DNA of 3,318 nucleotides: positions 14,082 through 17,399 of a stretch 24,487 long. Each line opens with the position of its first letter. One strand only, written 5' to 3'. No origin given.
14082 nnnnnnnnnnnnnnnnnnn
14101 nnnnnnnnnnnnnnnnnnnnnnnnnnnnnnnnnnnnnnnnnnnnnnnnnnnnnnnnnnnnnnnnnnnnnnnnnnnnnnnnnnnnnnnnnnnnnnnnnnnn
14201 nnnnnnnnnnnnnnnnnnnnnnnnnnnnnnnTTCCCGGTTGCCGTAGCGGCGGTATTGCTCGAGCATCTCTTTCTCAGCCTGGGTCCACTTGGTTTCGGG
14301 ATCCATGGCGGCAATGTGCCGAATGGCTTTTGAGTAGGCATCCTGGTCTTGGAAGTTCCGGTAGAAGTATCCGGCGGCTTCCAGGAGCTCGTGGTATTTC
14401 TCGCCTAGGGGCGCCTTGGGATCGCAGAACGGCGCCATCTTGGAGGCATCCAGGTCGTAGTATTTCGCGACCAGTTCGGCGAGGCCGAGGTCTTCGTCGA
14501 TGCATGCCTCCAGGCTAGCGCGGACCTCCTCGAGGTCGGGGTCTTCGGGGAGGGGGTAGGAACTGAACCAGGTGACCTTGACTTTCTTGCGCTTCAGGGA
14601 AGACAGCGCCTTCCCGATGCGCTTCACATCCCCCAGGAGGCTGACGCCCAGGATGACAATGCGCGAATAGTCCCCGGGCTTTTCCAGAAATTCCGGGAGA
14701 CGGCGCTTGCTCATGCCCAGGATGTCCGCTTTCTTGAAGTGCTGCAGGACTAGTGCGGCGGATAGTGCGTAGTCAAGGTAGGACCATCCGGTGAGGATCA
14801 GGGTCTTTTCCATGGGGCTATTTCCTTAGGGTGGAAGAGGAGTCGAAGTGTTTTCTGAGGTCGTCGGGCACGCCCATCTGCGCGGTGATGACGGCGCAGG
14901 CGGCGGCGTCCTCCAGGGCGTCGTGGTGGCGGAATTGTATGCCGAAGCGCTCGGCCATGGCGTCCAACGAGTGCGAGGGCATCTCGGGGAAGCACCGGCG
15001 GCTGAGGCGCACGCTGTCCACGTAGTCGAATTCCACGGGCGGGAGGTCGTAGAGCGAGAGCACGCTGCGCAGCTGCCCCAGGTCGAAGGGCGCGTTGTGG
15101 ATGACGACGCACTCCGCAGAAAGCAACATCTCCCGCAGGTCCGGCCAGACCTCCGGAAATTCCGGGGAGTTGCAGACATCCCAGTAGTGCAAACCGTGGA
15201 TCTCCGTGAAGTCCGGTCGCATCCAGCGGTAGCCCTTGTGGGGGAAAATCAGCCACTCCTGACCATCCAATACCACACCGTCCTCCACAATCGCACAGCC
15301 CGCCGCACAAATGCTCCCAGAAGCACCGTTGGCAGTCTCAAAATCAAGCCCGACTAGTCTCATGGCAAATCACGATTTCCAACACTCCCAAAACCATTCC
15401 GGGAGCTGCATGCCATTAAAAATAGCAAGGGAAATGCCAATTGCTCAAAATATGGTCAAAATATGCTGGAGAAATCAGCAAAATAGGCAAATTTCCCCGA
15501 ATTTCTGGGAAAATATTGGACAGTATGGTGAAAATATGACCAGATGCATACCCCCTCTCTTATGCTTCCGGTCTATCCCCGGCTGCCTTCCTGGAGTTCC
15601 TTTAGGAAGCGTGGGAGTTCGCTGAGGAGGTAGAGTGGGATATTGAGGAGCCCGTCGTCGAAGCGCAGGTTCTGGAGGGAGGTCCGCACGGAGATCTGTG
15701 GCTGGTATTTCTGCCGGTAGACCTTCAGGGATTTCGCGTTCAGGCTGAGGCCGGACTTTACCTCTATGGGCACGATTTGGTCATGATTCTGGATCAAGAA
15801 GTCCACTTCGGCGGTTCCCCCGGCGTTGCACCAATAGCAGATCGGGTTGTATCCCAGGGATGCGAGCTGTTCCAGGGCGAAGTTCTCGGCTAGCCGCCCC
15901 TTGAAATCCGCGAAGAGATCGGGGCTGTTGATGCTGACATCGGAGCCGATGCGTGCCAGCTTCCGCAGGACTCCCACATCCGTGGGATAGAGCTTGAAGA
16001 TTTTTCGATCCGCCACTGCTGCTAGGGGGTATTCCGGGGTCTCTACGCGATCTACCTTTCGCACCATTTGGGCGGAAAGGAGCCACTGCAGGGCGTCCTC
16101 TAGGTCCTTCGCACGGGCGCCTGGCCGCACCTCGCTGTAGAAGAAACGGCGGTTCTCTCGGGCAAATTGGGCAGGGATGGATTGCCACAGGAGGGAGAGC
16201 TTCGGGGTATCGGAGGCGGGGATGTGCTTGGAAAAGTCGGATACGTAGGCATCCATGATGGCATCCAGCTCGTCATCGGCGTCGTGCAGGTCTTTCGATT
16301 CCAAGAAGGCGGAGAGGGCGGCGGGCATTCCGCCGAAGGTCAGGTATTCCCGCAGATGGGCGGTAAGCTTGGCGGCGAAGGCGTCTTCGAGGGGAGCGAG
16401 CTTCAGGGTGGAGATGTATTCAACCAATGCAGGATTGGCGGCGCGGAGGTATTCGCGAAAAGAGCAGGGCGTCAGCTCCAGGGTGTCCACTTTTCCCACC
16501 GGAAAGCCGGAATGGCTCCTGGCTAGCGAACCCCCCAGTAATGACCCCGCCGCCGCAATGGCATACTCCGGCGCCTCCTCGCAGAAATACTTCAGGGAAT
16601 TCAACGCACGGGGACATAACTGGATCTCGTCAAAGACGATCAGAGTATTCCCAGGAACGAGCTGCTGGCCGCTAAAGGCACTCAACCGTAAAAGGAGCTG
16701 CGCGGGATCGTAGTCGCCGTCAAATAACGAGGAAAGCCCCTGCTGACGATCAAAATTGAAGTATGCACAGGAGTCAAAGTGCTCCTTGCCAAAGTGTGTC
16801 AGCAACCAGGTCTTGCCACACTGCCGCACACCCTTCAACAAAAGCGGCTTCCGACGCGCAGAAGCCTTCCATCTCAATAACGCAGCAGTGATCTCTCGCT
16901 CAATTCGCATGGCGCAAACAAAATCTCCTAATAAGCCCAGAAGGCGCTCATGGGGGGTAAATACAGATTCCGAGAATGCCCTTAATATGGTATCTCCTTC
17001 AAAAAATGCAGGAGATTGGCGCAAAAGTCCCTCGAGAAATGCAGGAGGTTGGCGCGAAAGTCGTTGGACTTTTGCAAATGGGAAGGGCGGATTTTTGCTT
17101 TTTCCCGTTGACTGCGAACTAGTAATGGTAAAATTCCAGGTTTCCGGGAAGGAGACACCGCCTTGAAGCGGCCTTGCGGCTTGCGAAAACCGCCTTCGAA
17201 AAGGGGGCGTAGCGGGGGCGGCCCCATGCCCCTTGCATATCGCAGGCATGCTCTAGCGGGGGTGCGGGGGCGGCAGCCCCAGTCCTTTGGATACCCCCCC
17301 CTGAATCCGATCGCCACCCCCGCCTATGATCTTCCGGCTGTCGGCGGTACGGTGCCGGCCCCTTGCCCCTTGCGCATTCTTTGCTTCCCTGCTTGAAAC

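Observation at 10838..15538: Candidate undescribed sigma-54 conflict/stress module: DEDDh exonuclease + dead-DHH enhancer-binding protein + tandem AAA+ ATPase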

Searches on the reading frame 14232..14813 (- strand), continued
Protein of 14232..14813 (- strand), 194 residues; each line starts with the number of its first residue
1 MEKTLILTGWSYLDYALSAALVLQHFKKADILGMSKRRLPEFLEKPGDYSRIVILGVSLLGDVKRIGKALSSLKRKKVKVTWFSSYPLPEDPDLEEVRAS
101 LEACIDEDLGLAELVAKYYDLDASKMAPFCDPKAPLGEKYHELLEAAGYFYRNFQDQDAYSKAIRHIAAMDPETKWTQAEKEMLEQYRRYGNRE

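Call 54: search_protein_families(library=padloc, alignment_id=A4, max_evalue=0.00001)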
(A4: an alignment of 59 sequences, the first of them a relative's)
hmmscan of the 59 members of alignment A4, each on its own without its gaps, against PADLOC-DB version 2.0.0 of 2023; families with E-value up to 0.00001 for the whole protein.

A. member 1, L005:4060-5088:- (342 aa): 0 families

B. families by the number of members that match (of 59 scanned): 116 families (the first 25 are shown)
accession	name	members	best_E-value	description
PDLC05065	PDC-S68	2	9.3e-28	-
PDLC05066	PDC-S68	2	1.3e-21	-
PDLC01734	typeIV_RecD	2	4e-20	RecD_0_IVD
PDLC05064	PDC-S68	2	1.1e-19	-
PDLC01148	RecD_like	2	2.3e-17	RecD/Tra ATPase fused to N-terminal HHH domain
PDLC04475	PDC-M16A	2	3.4e-14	-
PDLC04476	PDC-M16A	2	3.8e-13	-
PDLC04472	PDC-M16A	2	2.3e-10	-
PDLC05035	PDC-S53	2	4.8e-10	-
PDLC02942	RT_III-A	1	7.1e-88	-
PDLC03739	RT_Ec107-like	1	1.6e-85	retron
PDLC02946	RT_III-A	1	2.9e-76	-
PDLC02943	RT_III-A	1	7.2e-75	-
PDLC02941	RT_II-A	1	1.9e-72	-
PDLC02956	RT_XIII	1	2.1e-70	-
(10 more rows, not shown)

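Call 55: search_protein_families(library=pfam, alignment_id=A4, max_evalue=0.00001)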
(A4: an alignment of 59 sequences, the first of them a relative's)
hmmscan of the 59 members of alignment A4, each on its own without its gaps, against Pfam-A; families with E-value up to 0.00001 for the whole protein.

A. member 1, L005:4060-5088:- (342 aa): 1 family
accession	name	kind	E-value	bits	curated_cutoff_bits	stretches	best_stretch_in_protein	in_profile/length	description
PF19773.5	DUF6259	-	6.1e-08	32.6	28.7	1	59-180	168-294/300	Domain of unknown function (DUF6259)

B. families by the number of members that match (of 59 scanned): 32 families (the first 25 are shown)
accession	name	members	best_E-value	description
PF13191.12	AAA_16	3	3.3e-08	AAA ATPase domain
PF03796.21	DnaB_C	2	2.8e-66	DnaB-like helicase C terminal domain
PF05970.20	PIF1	2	8.3e-30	PIF1-like helicase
PF13604.12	AAA_30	2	3.3e-13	AAA domain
PF13245.12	AAA_19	2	9.6e-13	AAA domain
PF13481.12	AAA_25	2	6.2e-12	AAA domain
PF00300.27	His_Phos_1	2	5.7e-09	Histidine phosphatase superfamily (branch 1)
PF13538.12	UvrD_C_2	2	1.5e-07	UvrD-like helicase C-terminal domain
PF00308.24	Bac_DnaA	1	2.5e-55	Bacterial DnaA ATPAse domain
PF25202.1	DUF7834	1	4e-43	Family of unknown function (DUF7834)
PF07693.20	KAP_NTPase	1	3.1e-37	KAP family P-loop domain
PF01580.24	FtsK_SpoIIIE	1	1e-34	FtsK/SpoIIIE family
PF03733.18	YccF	1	7.3e-30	Inner membrane component domain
PF03591.19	AzlC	1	1.1e-29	AzlC protein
PF00078.32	RVT_1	1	2.9e-27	Reverse transcriptase (RNA-dependent DNA polymerase)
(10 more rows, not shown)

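Call 56: search_protein_families(library=pfam, proteins=[window:14232-14813:-], max_evalue=10)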
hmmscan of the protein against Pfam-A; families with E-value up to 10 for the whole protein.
seq(194 aa): 1 family
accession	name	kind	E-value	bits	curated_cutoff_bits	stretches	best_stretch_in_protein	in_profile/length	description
PF00465.25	Fe-ADH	-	0.24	11.4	31.3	1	38-107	13-79/168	Iron-containing alcohol dehydrogenase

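Call 82: search_protein_families(library=padloc, proteins=[L009:1953-3419:-, L045:3845-5839:+, L008:6418-6945:-, L028:14183-15613:+, L053:11771-12637:+, L081:232-1881:+, L010:6061-7629:-, L081:2013-2918:+, L021:273-1034:-], max_evalue=0.00001)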
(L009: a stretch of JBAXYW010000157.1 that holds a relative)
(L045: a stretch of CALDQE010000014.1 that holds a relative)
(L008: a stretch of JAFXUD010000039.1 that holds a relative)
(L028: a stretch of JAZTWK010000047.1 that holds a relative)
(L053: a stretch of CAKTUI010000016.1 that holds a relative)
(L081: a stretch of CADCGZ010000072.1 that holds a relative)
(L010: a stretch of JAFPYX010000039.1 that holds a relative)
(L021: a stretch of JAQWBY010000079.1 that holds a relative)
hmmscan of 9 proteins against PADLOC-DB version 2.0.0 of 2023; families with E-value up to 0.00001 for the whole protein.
L009:1953-3419:- (488 aa): 24 families
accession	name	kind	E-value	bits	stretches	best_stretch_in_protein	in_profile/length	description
PDLC04154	HEC-06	-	3.6e-26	89.9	2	11-96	8-89/569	-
PDLC04157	HEC-06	-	3.8e-24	83.2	2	16-104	13-97/558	-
PDLC04155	HEC-06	-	1.8e-23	80.9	2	12-103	7-94/562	-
PDLC02687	Orf5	-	5.8e-22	76.1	2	28-95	18-82/543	Orf5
PDLC02695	Orf5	-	2.4e-21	73.8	1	14-103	7-102/601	Orf5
PDLC02701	Orf5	-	7.6e-20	68.9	2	15-134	8-135/596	Orf5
PDLC02686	Orf5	-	1.6e-18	64.6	1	17-108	10-105/566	Orf5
PDLC02700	Orf5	-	4.2e-18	63.4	1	28-105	12-89/555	Orf5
PDLC02693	Orf5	-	2.4e-16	57.8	1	30-103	11-87/543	Orf5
PDLC02691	Orf5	-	1.4e-15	54.9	1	28-101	21-92/579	Orf5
PDLC04156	HEC-06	-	1.9e-12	44.6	1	17-103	11-95/562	-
PDLC02690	Orf5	-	4.9e-12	43.5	1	30-101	12-81/531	Orf5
PDLC02692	Orf5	-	4.1e-11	40.3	0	29-101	9-87/558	Orf5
PDLC02699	Orf5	-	2.1e-10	38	1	30-108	3-75/530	Orf5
PDLC02786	SspE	-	3.6e-10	36.8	1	21-104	17-110/766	SspE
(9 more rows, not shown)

L045:3845-5839:+ (664 aa): 7 families
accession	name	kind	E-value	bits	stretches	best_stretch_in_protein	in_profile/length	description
PDLC04959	PDC-S20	-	1.9e-31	108.1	1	11-378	10-375/464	-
PDLC02361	PifA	-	8.6e-31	105.2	1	16-324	13-320/720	PifA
PDLC04958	PDC-S20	-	1.2e-25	88.8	1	20-405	4-384/458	-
PDLC02209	QatA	-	8.8e-22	75.5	2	18-146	9-142/646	-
PDLC04957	PDC-S20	-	6.2e-18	63.5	1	31-328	20-320/446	-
PDLC02210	QatA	-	2.6e-16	57.3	2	17-177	7-169/593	-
PDLC04956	PDC-S20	-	3.6e-14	51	1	40-264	34-256/450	-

L008:6418-6945:- (175 aa): 7 families
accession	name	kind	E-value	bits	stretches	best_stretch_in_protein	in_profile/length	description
PDLC02614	DrmC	-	8.4e-08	30.2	1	49-147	49-144/153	DrmC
PDLC02602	DrmC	-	1e-07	29.3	1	94-152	195-247/381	DrmC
PDLC02607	DrmC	-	1.3e-07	29.2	1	94-155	200-255/265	DrmC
PDLC02585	DrmC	-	1.7e-07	29.1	1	86-148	182-239/253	DrmC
PDLC02597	DrmC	-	2.4e-07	28.9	1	94-150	182-232/242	DrmC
PDLC02587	DrmC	-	1.9e-06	25.1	1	97-153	205-255/267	DrmC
PDLC03922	MkoB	-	9e-06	23.2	1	22-149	488-598/610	-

L028:14183-15613:+ (476 aa): 3 families
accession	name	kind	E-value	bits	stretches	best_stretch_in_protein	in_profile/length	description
PDLC04972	PDC-S26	-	7.8e-16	56.4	1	145-304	21-187/397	-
PDLC04977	PDC-S26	-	1.1e-11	42.5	1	207-302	93-183/400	-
PDLC04971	PDC-S26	-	5.2e-08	30.1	1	206-269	100-168/415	-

L053:11771-12637:+ (288 aa): 0 families

L081:232-1881:+ (549 aa): 9 families
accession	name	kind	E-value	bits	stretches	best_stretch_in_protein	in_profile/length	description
PDLC05065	PDC-S68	-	1.1e-25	87.7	2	12-154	608-745/1221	-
PDLC05066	PDC-S68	-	1.4e-20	70.9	2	14-154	583-721/1202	-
PDLC05064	PDC-S68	-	1.1e-19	67.8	2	26-154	702-824/1273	-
PDLC01734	typeIV_RecD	-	3.6e-19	66.5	1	4-154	334-476/763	RecD_0_IVD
PDLC01148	RecD_like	-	3e-17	60.2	1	4-154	308-445/719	RecD/Tra ATPase fused to N-terminal HHH domain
PDLC04475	PDC-M16A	-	3.4e-14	50.3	1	12-333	14-351/721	-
PDLC04476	PDC-M16A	-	3.8e-13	46.7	1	9-333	4-343/691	-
PDLC05035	PDC-S53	-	4.8e-10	36.1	1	366-412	811-860/900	-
PDLC04472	PDC-M16A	-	1.3e-09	35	0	26-62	241-281/930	-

L010:6061-7629:- (522 aa): 3 families
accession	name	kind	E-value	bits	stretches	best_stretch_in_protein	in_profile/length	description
PDLC02806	SspH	-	7.2e-48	161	1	244-492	1497-1758/1766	SspH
PDLC02804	SspH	-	2.8e-33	112.6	1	254-489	1312-1551/1561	SspH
PDLC04140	mad8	-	4.3e-20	70.5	1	255-478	2-291/314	mads_8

L081:2013-2918:+ (301 aa): 0 families

L021:273-1034:- (253 aa): 2 families
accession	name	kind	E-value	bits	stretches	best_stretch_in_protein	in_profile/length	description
PDLC02394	pAgo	-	1.9e-07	27.2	1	23-139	314-442/1121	-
PDLC02402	Aga_SIR2-PNTD1-PNTD2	-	2e-07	27.5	1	29-115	447-543/876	Class I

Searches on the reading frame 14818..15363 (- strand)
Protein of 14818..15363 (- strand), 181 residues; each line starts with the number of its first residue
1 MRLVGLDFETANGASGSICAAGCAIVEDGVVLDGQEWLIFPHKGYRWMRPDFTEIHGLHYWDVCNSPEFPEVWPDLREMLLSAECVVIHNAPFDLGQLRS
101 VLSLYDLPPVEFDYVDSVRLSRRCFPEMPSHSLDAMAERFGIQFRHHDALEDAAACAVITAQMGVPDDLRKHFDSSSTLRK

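Call 5: search_protein_families(library=pfam, proteins=[window:14818-15363:-], max_evalue=0.01)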
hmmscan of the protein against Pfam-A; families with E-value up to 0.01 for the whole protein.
window:14818-15363:- (181 aa): 2 families
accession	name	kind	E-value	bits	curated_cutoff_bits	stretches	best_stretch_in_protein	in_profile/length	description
PF00929.31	RNase_T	-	7.2e-21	75.9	24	1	4-158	1-162/164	Exonuclease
PF16473.11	Rv2179c-like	-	0.0031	17.7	27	0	68-161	79-174/177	3'-5' exoribonuclease Rv2179c-like domain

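Call 6: search_protein_families(library=padloc, proteins=[window:14818-15363:-], max_evalue=0.01)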
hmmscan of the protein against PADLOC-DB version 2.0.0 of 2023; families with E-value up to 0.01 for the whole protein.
window:14818-15363:- (181 aa): 3 families
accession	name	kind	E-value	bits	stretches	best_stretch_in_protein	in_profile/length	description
PDLC01247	DEDDh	-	5.3e-25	86.7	1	6-158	3-136/139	"CAS-I,CAS-II,CAS-III,CAS-IV,CAS-V,CAS-VI; associated"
PDLC05027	PDC-S48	-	2.4e-17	61.1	1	53-163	55-166/411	-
PDLC05028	PDC-S48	-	1e-09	35.5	1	18-159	38-175/512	-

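Call 7: search_protein_families(library=ncbifam, proteins=[window:14818-15363:-], max_evalue=0.01)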
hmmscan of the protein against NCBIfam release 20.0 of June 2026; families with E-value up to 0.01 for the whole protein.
window:14818-15363:- (181 aa): 23 families
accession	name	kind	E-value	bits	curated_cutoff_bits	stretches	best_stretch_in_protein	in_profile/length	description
NF004844.0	PRK06195.1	equivalog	3.5e-40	138.3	373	1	1-161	1-158/309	DNA polymerase III subunit epsilon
TIGR01407.1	dinG_rel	hypoth_equivalog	9.6e-18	63.8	547.7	1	6-157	5-155/889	putative DnaQ family exonuclease/DinG family helicase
NF005289.0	PRK06807.1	equivalog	1.7e-17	63.6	335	1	49-164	55-169/313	3'-5' exonuclease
NF005907.0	PRK07883.1-5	equivalog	1e-16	60.5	454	1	3-156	30-184/584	DEDD exonuclease domain-containing protein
NF001688.0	PRK00448.1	equivalog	2.8e-16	58.3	873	1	7-163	429-584/1445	PolC-type DNA polymerase III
TIGR01405.1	polC_Gram_pos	equivalog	1.2e-14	53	1043.45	1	6-162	194-349/1211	DNA polymerase III subunit alpha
NF005981.0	PRK08074.1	equivalog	2.8e-14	52.1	789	1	16-160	21-162/931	ATP-dependent DNA helicase DinG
NF004316.1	PRK05711.1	equivalog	4.9e-14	52.5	196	1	45-157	46-163/234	DNA polymerase III subunit epsilon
TIGR00573.1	dnaq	subfamily_domain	6.2e-14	52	71.5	1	23-160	30-170/217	exonuclease, DNA polymerase III, epsilon subunit family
NF005906.0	PRK07883.1-4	equivalog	8.8e-14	50.7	495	1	6-162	11-166/563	DEDD exonuclease domain-containing protein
TIGR01406.1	dnaQ_proteo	equivalog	1.1e-13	51.3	222.7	1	46-158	46-163/231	DNA polymerase III subunit epsilon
NF005905.0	PRK07883.1-3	equivalog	7.9e-13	47.9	508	1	4-156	27-180/581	DEDD exonuclease domain-containing protein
NF004719.0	PRK06063.1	equivalog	2.4e-11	43.1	389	1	21-160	39-173/331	DEDDh family exonuclease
NF006316.0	PRK08517.1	equivalog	7e-11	41.9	247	1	7-159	76-225/270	3'-5' exonuclease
NF005903.0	PRK07883.1-1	equivalog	6.9e-10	38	1038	1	11-156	58-202/642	DEDD exonuclease domain-containing protein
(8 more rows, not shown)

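Call 71: search_solved_structures(query=window:14818-15363:-, max_evalue=0.001)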
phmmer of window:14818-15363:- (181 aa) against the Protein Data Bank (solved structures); distinct sequences matched with E-value up to 0.001: 6.
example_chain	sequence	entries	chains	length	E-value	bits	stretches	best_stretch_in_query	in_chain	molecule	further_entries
2p1j_A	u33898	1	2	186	4.5e-11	46.1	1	4-159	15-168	DNA polymerase III polC-type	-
1j53_A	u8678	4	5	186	1.8e-08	37.6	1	34-159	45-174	DNA polymerase III, epsilon chain | DNA polymerase III epsilon subunit | DNA POLYMERASE III SUBUNIT EPSILON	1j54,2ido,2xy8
2gui_A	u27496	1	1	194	1.9e-08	37.5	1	34-159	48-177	DNA polymerase III epsilon subunit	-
5fku_D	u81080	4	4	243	3e-08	36.9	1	34-159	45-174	DNA POLYMERASE III SUBUNIT EPSILON | DNA POLYMERASE III EPSILON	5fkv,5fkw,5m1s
9qpc_A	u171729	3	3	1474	2.9e-07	33.7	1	85-157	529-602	DNA polymerase III PolC-type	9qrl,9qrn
9l8b_A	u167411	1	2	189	3.2e-05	27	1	81-155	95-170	exodeoxyribonuclease III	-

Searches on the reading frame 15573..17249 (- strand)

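Call 5: search_protein_families(library=pfam, proteins=[window:15573-17249:-], max_evalue=0.01)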
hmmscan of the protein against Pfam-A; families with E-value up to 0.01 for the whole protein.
window:15573-17249:- (558 aa): 2 families
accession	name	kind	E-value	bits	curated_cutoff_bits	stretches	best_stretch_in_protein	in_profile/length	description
PF13635.12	DUF4143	-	1.5e-29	103.2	28.1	1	337-500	2-160/160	Domain of unknown function (DUF4143)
PF13173.12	AAA_14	-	1.6e-25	90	27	1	133-268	2-129/129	AAA domain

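Call 6: search_protein_families(library=padloc, proteins=[window:15573-17249:-], max_evalue=0.01)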
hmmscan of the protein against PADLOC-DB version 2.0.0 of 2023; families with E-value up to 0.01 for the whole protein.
window:15573-17249:- (558 aa): 7 families
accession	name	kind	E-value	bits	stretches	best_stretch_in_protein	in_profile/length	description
PDLC04786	PDC-S01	-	5.4e-155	514.4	1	114-546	1-433/439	-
PDLC04788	PDC-S01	-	3.4e-101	337.4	1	114-552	1-444/448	-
PDLC04792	PDC-S01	-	2.8e-91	304.4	1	116-546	2-434/452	-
PDLC04790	PDC-S01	-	4.7e-19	66.4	1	112-542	6-417/422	-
PDLC04789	PDC-S01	-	2.1e-18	64.5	1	114-336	1-183/375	-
PDLC04787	PDC-S01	-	1.4e-15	55.1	1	113-501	5-359/412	-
PDLC04791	PDC-S01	-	2e-12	44.5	1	451-521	302-373/395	-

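Call 7: search_protein_families(library=ncbifam, proteins=[window:15573-17249:-], max_evalue=0.01)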
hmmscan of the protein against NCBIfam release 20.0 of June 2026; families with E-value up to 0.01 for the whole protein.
window:15573-17249:- (558 aa): 2 families
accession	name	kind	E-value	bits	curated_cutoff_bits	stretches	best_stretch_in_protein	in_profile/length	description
NF011272.0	PRK14679.1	equivalog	0.0043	17.2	168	0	450-507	18-74/129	hypothetical protein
NF009154.0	PRK12497.3-3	equivalog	0.0073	16.3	109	0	450-503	12-64/123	YraN family protein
